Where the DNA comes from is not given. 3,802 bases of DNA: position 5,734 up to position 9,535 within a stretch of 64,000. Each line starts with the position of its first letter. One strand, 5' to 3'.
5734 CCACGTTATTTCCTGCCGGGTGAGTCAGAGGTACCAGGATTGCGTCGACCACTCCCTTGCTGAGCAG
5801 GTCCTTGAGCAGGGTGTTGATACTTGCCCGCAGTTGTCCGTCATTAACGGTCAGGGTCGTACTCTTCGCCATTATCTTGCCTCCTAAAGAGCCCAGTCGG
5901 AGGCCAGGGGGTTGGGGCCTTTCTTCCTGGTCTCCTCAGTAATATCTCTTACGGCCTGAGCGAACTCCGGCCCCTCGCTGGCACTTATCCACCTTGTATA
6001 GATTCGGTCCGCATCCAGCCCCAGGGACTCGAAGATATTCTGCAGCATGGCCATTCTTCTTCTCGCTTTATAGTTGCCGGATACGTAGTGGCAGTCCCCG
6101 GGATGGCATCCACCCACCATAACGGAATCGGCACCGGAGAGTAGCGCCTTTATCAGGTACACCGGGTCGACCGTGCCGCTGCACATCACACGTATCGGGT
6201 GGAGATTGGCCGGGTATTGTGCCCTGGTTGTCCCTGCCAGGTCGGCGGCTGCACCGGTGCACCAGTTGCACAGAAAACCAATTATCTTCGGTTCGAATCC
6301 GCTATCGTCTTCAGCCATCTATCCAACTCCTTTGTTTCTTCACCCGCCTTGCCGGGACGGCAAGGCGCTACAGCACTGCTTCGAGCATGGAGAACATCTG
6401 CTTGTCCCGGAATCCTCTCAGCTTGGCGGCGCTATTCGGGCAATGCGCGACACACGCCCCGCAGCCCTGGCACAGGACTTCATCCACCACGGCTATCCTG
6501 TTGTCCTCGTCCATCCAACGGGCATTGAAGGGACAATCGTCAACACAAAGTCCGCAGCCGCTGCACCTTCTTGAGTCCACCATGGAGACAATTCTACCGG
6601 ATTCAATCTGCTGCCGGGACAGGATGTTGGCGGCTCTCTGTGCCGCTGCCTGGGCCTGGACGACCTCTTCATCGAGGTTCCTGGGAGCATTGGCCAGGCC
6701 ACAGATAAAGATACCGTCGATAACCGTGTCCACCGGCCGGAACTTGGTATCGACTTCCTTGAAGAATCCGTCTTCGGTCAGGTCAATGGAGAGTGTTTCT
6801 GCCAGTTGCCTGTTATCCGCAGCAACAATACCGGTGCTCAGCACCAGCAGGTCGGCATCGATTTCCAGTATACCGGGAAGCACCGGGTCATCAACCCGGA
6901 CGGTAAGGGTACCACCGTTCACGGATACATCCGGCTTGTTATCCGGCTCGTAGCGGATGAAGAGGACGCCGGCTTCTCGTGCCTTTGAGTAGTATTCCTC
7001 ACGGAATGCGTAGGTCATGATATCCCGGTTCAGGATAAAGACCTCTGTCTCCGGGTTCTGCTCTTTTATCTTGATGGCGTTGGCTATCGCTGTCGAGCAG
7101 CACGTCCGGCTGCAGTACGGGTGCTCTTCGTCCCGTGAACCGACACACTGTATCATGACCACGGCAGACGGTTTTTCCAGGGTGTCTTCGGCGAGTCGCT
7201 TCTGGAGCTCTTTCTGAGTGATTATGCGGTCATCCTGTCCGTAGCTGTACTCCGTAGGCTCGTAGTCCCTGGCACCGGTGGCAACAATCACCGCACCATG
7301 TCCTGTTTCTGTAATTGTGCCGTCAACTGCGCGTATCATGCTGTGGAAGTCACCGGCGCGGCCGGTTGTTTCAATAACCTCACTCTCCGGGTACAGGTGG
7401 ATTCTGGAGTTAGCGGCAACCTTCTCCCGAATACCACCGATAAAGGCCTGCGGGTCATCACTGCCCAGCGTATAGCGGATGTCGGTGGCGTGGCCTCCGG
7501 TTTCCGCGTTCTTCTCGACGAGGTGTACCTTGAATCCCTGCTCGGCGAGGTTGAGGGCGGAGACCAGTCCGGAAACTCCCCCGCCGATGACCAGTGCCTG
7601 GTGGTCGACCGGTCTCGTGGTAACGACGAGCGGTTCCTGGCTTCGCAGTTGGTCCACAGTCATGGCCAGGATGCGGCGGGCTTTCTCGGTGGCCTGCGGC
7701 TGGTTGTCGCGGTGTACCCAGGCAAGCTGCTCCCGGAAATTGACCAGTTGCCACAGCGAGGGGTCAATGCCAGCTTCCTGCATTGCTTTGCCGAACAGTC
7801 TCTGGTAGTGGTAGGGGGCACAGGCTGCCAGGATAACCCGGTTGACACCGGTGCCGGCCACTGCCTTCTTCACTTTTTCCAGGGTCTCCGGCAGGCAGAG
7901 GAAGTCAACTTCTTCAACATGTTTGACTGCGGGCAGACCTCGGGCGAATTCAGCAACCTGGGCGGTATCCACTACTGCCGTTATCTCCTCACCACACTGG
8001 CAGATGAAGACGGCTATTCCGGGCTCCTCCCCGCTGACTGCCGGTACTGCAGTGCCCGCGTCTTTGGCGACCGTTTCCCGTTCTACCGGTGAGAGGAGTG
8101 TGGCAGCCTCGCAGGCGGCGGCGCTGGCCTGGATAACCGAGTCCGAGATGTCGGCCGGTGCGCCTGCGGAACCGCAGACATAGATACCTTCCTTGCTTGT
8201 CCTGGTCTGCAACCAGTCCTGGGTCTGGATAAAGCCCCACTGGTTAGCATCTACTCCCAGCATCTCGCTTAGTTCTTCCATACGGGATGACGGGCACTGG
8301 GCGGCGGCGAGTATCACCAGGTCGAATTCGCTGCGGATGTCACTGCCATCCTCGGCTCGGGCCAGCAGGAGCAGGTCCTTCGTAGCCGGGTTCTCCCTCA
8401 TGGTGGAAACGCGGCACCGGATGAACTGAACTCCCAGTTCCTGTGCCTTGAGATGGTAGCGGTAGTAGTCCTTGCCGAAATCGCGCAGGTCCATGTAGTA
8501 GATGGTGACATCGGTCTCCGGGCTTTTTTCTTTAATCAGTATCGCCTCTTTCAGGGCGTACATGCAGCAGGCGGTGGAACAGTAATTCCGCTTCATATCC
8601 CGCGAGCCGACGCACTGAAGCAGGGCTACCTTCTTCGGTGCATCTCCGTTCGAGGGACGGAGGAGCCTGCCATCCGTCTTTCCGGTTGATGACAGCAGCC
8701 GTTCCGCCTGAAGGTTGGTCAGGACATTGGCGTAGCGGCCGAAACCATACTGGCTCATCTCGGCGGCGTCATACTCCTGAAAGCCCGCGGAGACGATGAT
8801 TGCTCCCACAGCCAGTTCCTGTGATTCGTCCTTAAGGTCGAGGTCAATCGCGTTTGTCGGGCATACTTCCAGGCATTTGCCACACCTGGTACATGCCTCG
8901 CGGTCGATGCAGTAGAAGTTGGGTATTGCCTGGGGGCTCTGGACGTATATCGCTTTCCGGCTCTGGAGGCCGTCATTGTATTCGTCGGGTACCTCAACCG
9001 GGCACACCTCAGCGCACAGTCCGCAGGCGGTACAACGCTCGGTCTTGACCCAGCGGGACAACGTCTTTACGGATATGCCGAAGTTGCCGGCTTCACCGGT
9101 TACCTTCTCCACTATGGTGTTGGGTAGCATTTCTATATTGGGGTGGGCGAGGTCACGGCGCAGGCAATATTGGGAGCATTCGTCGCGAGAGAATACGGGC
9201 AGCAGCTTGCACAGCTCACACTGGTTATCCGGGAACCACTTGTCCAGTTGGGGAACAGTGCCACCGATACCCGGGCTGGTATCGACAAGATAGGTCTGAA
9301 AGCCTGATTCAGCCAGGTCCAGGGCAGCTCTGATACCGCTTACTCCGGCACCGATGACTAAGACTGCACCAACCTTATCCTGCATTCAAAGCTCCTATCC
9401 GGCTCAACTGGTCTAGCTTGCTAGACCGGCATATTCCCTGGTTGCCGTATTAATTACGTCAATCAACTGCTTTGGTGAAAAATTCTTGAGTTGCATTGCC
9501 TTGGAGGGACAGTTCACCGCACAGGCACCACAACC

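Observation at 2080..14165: Hdr supercluster with three tandem HdrA paralogues and no hydrogenase or formate dehydrogenase partner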

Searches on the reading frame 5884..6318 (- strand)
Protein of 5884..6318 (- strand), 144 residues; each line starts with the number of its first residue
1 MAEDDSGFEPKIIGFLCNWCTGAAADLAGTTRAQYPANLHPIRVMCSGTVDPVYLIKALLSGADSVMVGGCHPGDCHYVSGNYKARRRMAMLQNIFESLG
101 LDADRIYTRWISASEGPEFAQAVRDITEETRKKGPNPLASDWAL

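Call 3: search_protein_families(library=pfam, proteins=[window:5884-6318:-], max_evalue=0.001)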
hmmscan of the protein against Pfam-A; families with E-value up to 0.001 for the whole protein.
window:5884-6318:- (144 aa): 1 family
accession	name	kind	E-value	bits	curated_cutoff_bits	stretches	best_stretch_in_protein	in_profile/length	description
PF02662.21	FlpD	-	3.6e-49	166.3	22.3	1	12-132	1-121/123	Methyl-viologen-reducing hydrogenase, delta subunit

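Call 5: search_protein_families(library=ncbifam, proteins=[window:5884-6318:-], max_evalue=0.00001)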
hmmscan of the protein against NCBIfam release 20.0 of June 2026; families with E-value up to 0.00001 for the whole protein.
window:5884-6318:- (144 aa): 3 families
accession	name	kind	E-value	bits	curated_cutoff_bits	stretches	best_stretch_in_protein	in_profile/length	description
NF040770.1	hetero_SS_HdrA2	exception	2.4e-47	161.6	1100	1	7-135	645-773/777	CoB-CoM heterodisulfide reductase HdrA2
NF045873.1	F420_non_VhuD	exception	1.5e-37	128.7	215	1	9-139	1-131/132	F420-non-reducing hydrogenase iron-sulfur subunit VhuD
NF041891.1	hdrA_Methbact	equivalog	2.8e-07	29.1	1300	1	8-108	642-736/762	ferredoxin:CoB-CoM heterodisulfide reductase subunit HdrA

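Call 75: search_solved_structures(query=window:5884-6318:-, max_evalue=0.00001, show_alignments=1)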
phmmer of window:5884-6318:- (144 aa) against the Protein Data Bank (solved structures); distinct sequences matched with E-value up to 0.00001: 6.
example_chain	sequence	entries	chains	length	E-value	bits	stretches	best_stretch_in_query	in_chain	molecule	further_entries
5odc_D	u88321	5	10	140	3.1e-45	157.1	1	7-138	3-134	Methyl-viologen reducing hydrogenase subunit D | Methyl-viologen reducing hydrogenase, subunit D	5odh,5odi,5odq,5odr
9sw2_D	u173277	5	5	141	2e-44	154.5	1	2-140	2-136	F420-non-reducing hydrogenase iron-sulfur subunit D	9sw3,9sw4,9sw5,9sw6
7bkb_F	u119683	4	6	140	4.9e-44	153.3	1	8-138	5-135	F420-non-reducing hydrogenase subunit D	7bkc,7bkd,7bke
8rvu_F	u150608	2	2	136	6.3e-44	152.9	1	7-136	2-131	Methyl viologen-reducing hydrogenase, subunit D-related protein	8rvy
8rvv_F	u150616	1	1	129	2.6e-43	150.9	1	8-135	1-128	Methyl viologen-reducing hydrogenase, subunit D-related protein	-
9sfi_K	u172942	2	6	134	8.9e-31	110.2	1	9-138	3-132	F420-non-reducing hydrogenase subunit delta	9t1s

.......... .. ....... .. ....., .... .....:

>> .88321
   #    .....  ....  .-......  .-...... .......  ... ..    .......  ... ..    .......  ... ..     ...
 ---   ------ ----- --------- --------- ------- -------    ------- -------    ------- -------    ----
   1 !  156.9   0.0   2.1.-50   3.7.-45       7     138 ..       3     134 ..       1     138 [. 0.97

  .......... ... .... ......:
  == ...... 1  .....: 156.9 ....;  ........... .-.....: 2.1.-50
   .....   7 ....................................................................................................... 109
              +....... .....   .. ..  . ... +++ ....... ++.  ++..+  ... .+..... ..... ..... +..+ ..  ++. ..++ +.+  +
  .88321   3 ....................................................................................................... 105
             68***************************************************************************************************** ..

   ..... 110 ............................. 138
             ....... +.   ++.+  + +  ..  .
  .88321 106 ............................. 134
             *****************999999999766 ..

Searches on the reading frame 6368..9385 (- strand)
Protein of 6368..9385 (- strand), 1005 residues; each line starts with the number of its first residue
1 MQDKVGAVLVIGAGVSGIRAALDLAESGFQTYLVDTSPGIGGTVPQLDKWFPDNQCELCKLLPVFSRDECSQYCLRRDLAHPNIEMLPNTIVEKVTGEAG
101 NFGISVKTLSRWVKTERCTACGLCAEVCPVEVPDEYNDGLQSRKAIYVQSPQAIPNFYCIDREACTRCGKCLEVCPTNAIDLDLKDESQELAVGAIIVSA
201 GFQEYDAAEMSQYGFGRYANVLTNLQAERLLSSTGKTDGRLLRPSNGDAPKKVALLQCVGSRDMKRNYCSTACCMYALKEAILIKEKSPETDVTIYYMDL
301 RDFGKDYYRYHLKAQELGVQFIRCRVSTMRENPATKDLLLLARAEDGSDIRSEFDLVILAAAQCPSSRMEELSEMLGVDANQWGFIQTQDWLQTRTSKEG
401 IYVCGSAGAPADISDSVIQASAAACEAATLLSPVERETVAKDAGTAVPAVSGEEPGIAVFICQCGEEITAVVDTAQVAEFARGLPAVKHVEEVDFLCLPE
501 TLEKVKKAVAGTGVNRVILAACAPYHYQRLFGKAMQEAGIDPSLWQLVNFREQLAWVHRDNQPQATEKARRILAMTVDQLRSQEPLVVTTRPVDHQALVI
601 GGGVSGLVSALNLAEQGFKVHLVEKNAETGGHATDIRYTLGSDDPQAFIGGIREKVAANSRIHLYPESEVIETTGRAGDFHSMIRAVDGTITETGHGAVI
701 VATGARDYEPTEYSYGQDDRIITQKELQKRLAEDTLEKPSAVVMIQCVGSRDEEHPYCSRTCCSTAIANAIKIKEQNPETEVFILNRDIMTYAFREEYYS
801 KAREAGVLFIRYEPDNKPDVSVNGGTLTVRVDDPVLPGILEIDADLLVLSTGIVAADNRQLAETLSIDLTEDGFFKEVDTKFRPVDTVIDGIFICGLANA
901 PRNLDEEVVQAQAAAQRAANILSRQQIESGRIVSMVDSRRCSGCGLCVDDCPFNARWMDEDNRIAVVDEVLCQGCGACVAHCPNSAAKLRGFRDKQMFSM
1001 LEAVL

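Call 3: search_protein_families(library=pfam, proteins=[window:6368-9385:-], max_evalue=0.001)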
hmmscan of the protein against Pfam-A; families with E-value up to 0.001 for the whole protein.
window:6368-9385:- (1005 aa): 29 families (the best 25 are shown)
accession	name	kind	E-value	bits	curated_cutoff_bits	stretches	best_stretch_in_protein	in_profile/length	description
PF00037.32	Fer4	-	1.6e-24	85.1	21.1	4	159-181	2-24/24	4Fe-4S binding domain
PF07992.20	Pyr_redox_2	-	1.8e-23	83.8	26.1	2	596-719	2-122/291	Pyridine nucleotide-disulphide oxidoreductase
PF12838.12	Fer4_7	-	1.3e-17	64.5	27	2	940-985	1-51/52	4Fe-4S dicluster domain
PF13450.12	NAD_binding_8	-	4.6e-16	59.3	21.9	1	599-638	1-40/68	NAD(P)-binding Rossmann-like domain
PF12837.12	Fer4_6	-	1.8e-14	53.3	25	2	160-180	4-24/24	4Fe-4S binding domain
PF13484.11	Fer4_16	-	4.7e-14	53.4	30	1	165-186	2-22/66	4Fe-4S double cluster binding domain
PF14697.11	Fer4_21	-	1.3e-13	51.3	35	2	935-984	2-53/59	4Fe-4S dicluster domain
PF13187.11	Fer4_9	-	1.7e-13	50.8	27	2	117-180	1-52/52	4Fe-4S dicluster domain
PF12797.12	Fer4_2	-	1.2e-12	47.3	24.5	2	112-130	4-22/22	4Fe-4S binding domain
PF12831.13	FAD_oxidored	-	2.2e-12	47.4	27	2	598-635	3-40/416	FAD dependent oxidoreductase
PF00890.30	FAD_binding_2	-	2.3e-12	47.3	20.4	2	597-633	2-38/414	FAD binding domain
PF01266.30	DAO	-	2.8e-12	47.3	27.9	1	598-634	3-39/353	FAD dependent oxidoreductase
PF13237.11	Fer4_10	-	5.1e-11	42.8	25.5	2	936-983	4-53/53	4Fe-4S dicluster domain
PF25160.1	LdpA_Fe-S-bd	-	3.4e-09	36.8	27.6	0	152-181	16-44/49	LdpA Fe-S cluster-binding domain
PF13738.12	Pyr_redox_3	-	4e-09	36.6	30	1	594-706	164-268/305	Pyridine nucleotide-disulphide oxidoreductase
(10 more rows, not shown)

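Call 5: search_protein_families(library=ncbifam, proteins=[window:6368-9385:-], max_evalue=0.00001)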
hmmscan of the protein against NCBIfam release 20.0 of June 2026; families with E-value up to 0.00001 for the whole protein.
window:6368-9385:- (1005 aa): 109 families (the best 25 are shown)
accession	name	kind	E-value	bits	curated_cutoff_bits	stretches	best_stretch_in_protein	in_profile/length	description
NF040770.1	hetero_SS_HdrA2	exception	5e-256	851.6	1100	3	7-436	141-565/777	CoB-CoM heterodisulfide reductase HdrA2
NF041778.1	hetero_SS_HdrA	equivalog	4.3e-228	759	1400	3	7-436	144-575/771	ferredoxin:CoB-CoM heterodisulfide reductase subunit HdrA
NF041891.1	hdrA_Methbact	equivalog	4.6e-212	706.3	1300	3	7-430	135-555/762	ferredoxin:CoB-CoM heterodisulfide reductase subunit HdrA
NF009410.0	PRK12771.1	subfamily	2.6e-16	59.3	516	0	589-632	133-176/566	NAD(P)-binding protein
NF005504.0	PRK07118.1-3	equivalog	9.2e-15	54.7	437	2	940-992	141-193/293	Fe-S cluster domain-containing protein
NF038196.1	ferrodoxin_EFR1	subfamily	1.7e-14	54.4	75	1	936-989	182-231/242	EFR1 family ferrodoxin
NF040864.1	HgcB_ferredoxin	equivalog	1.9e-14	53.3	99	2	936-988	11-62/93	mercury methylation ferredoxin HgcB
NF007204.0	PRK09625.1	equivalog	5.4e-14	52.4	125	0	959-995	78-114/133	pyruvate flavodoxin oxidoreductase subunit delta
NF005503.0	PRK07118.1-2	equivalog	8.1e-14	51.5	252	1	941-993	140-190/292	RnfABCDGE type electron transport complex subunit B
TIGR03467.1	HpnE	equivalog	8.6e-14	51.7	283.05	1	598-634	2-38/430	hydroxysqualene dehydroxylase HpnE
NF042909.1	FMH_DH_FwdF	exception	2.4e-13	49.9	375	2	113-191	52-128/336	tungsten-dependent formylmethanofuran dehydrogenase subunit FwdF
NF058577.1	FdxA_fam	equivalog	2.6e-13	50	65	1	939-986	7-52/52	4Fe-4S ferredoxin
NF045637.1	carotdesatCrtDProt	equivalog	3.3e-13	49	580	1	598-636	2-40/485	1-hydroxycarotenoid 3,4-desaturase CrtD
NF005560.0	PRK07233.1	equivalog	1.6e-12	47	252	1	598-637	4-43/435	hypothetical protein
NF004537.0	PRK05888.1-3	equivalog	1.7e-12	47.3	163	1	115-182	67-132/204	NADH-quinone oxidoreductase subunit NuoI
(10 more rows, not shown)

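Call 10: find_encoding_contigs(protein=window:6368-9385:-, flank=10000, max_places=6)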
Protein window:6368-9385:- (1005 aa): no gene with exactly this product is on record in the collection.

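Call 74: search_solved_structures(query=window:6368-9385:-, max_evalue=1e-10, show_alignments=0)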
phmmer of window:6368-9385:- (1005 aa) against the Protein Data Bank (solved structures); distinct sequences matched with E-value up to 1e-10: 8.
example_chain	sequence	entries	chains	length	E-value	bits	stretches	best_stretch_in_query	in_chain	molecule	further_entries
5odc_A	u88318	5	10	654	1.2e-166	559.6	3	8-378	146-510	Heterodisulfide reductase, subunit A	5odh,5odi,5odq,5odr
9sfi_A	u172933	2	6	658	3.5e-162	544.8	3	7-338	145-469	CoB--CoM heterodisulfide reductase iron-sulfur subunit A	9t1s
8rvu_a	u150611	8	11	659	1.8e-158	532.6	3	9-333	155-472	H(2):CoB-CoM heterodisulfide,ferredoxin reductase subunit A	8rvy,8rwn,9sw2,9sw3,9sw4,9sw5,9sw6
8rvv_A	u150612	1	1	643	6.9e-157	527.3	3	9-333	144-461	H(2):CoB-CoM heterodisulfide,ferredoxin reductase subunit A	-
7bkb_A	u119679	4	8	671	8.2e-133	447.6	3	9-385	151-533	CoB--CoM heterodisulfide reductase iron-sulfur subunit A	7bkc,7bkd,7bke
6tjr_A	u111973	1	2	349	8.1e-40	139.8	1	194-438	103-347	Fumarate reductase/succinate dehydrogenase flavoprotein domain protein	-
7zc6_B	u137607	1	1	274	3.9e-11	44.9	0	940-995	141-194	RnfB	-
9eri_B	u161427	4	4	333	5.7e-11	44.4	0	926-992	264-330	Na(+)-translocating ferredoxin:NAD(+) oxidoreductase complex subunit B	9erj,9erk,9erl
